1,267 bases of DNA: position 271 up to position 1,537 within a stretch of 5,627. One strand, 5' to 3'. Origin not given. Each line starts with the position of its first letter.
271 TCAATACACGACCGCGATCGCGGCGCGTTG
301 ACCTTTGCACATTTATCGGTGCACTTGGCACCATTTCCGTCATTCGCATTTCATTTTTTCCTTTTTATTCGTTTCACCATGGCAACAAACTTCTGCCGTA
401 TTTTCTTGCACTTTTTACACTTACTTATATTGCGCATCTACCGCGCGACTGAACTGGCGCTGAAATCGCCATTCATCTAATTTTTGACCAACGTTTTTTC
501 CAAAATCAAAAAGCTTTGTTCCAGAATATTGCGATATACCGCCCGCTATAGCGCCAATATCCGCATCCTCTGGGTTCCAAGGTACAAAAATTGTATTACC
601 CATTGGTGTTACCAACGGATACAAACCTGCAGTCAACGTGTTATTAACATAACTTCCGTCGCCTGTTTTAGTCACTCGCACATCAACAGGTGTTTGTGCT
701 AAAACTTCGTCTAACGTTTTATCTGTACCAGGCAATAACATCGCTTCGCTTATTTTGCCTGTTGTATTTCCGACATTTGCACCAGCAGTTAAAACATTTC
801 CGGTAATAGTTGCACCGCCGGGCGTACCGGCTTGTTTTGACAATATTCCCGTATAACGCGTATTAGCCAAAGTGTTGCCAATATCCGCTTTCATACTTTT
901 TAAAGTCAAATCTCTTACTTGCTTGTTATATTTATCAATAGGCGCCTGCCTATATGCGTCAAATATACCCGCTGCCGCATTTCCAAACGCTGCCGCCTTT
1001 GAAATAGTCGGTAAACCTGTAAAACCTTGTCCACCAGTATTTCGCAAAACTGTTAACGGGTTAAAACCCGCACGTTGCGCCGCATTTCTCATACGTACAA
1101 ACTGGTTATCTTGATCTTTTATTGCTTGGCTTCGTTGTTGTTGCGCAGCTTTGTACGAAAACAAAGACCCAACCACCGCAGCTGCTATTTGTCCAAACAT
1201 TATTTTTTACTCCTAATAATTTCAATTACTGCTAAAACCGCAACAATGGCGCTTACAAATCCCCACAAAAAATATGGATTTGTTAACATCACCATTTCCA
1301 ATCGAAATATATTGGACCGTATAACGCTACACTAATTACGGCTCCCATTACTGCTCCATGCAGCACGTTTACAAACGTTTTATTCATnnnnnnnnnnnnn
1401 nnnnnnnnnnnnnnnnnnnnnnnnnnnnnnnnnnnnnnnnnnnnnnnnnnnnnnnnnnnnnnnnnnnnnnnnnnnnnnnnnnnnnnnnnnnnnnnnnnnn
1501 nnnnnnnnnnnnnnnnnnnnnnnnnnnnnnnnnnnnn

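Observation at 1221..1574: Three consecutive miniature hydrophobic ORFs (64, 32, 22 aa) with overlapping stop/start codons: candidate holin-type or membrane-remodelling module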

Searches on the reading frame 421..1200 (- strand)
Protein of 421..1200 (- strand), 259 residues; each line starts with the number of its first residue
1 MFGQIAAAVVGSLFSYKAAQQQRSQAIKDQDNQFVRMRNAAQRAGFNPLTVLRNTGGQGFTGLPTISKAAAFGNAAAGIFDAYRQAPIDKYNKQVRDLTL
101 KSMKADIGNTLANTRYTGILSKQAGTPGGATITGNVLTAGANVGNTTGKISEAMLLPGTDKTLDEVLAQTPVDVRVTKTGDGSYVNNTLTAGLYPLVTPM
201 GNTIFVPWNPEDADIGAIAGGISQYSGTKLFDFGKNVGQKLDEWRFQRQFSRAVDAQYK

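Call 5: search_protein_families(library=pfam, proteins=[window:421-1200:-], max_evalue=1)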
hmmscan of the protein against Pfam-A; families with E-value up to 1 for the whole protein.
window:421-1200:- (259 aa): 2 families
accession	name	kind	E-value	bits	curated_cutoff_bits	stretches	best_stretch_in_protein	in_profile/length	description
PF12866.13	DUF3823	-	0.0023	18.6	27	1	131-213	2-74/90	Protein of unknown function (DUF3823) N-terminal domain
PF05783.17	DLIC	-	0.07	12.4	19.7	1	97-174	387-463/471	Dynein light intermediate chain (DLIC)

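Call 6: search_protein_families(library=phrogs, proteins=[window:421-1200:-], max_evalue=1)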
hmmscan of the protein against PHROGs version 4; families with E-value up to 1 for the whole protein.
window:421-1200:- (259 aa): 2 families
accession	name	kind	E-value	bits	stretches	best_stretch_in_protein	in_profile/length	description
phrog_33440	-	unknown function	0.078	13.8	1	70-94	14-38/93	-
phrog_8693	-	tail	0.84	10.5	1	3-115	9-129/258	pilot protein for DNA ejection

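Call 18: find_related_loci(query=window:421-1200:-, collection=viral_contigs, flank=3000)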
Query window:421-1200:- (259 aa) in viral_contigs; peptide patterns used: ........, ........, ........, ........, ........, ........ (x = any residue, [..] = any of these).
15 stretches matched a pattern; 6 encode a relative of the query (tblastn E <= 1e-3); 6 distinct loci.
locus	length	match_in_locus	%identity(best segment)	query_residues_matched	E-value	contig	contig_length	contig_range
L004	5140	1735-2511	96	1-259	1e-170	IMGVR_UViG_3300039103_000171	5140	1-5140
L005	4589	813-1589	91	1-259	1e-153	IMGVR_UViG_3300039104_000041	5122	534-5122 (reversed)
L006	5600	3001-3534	73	1-174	6e-78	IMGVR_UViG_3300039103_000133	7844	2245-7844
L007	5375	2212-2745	72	1-174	2e-76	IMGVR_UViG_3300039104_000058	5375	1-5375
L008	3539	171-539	93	2-124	7e-65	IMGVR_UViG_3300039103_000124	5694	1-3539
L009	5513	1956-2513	62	1-205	2e-64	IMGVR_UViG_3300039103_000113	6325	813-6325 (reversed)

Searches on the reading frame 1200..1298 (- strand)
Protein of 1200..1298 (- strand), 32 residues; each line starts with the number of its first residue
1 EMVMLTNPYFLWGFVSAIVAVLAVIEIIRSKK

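Call 5: search_protein_families(library=pfam, proteins=[window:1200-1298:-], max_evalue=1)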
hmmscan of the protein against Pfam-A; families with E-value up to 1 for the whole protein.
window:1200-1298:- (32 aa): 1 family
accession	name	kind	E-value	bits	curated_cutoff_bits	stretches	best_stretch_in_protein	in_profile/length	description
PF07584.16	BatA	-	0.09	13.7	25.9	1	4-29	3-27/77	Aerotolerance regulator N-terminal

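Call 6: search_protein_families(library=phrogs, proteins=[window:1200-1298:-], max_evalue=1)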
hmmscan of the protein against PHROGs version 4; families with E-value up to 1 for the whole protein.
window:1200-1298:- (32 aa): 4 families
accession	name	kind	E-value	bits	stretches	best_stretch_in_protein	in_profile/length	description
phrog_20029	-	unknown function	0.0047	18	1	3-30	9-36/65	-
phrog_3640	-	moron, auxiliary metabolic gene and host takeover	0.068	14.4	1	7-24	5-22/60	membrane protein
phrog_38271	-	unknown function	0.17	13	1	14-31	29-46/48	-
phrog_24692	-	unknown function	0.26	12.4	1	4-26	1-22/56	-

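Call 29: search_protein_families(library=pfam, proteins=[window:1200-1292:-], max_evalue=5)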
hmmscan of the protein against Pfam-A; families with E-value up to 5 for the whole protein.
window:1200-1292:- (30 aa): 1 family
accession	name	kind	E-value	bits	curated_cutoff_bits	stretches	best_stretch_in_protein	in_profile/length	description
PF07584.16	BatA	-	0.057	14.3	25.9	1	1-27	1-27/77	Aerotolerance regulator N-terminal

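Call 38: search_protein_families(library=ncbifam, proteins=[window:1200-1292:-], max_evalue=5)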
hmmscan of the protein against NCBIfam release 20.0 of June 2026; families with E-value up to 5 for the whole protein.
window:1200-1292:- (30 aa): 0 families

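Call 114: search_protein_families(library=padloc, proteins=[window:1200-1289:-], max_evalue=1)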
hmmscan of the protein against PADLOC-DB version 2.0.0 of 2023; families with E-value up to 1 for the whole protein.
window:1200-1289:- (29 aa): 0 families

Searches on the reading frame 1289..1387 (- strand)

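Call 5: search_protein_families(library=pfam, proteins=[window:1289-1387:-], max_evalue=1)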
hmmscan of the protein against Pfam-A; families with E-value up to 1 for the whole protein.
window:1289-1387:- (32 aa): 0 families

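Call 6: search_protein_families(library=phrogs, proteins=[window:1289-1387:-], max_evalue=1)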
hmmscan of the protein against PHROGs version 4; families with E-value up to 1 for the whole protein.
window:1289-1387:- (32 aa): 1 family
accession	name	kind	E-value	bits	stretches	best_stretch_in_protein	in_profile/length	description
phrog_26268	-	unknown function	0.34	12.1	1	1-24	1-24/116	-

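Call 29: search_protein_families(library=pfam, proteins=[window:1289-1387:-], max_evalue=5)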
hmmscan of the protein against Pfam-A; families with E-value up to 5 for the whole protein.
window:1289-1387:- (32 aa): 0 families

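Call 38: search_protein_families(library=ncbifam, proteins=[window:1289-1387:-], max_evalue=5)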
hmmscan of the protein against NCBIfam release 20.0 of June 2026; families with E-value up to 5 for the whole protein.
window:1289-1387:- (32 aa): 0 families

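Call 114: search_protein_families(library=padloc, proteins=[window:1289-1387:-], max_evalue=1)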
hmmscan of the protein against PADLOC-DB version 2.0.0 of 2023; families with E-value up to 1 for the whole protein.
window:1289-1387:- (32 aa): 0 families
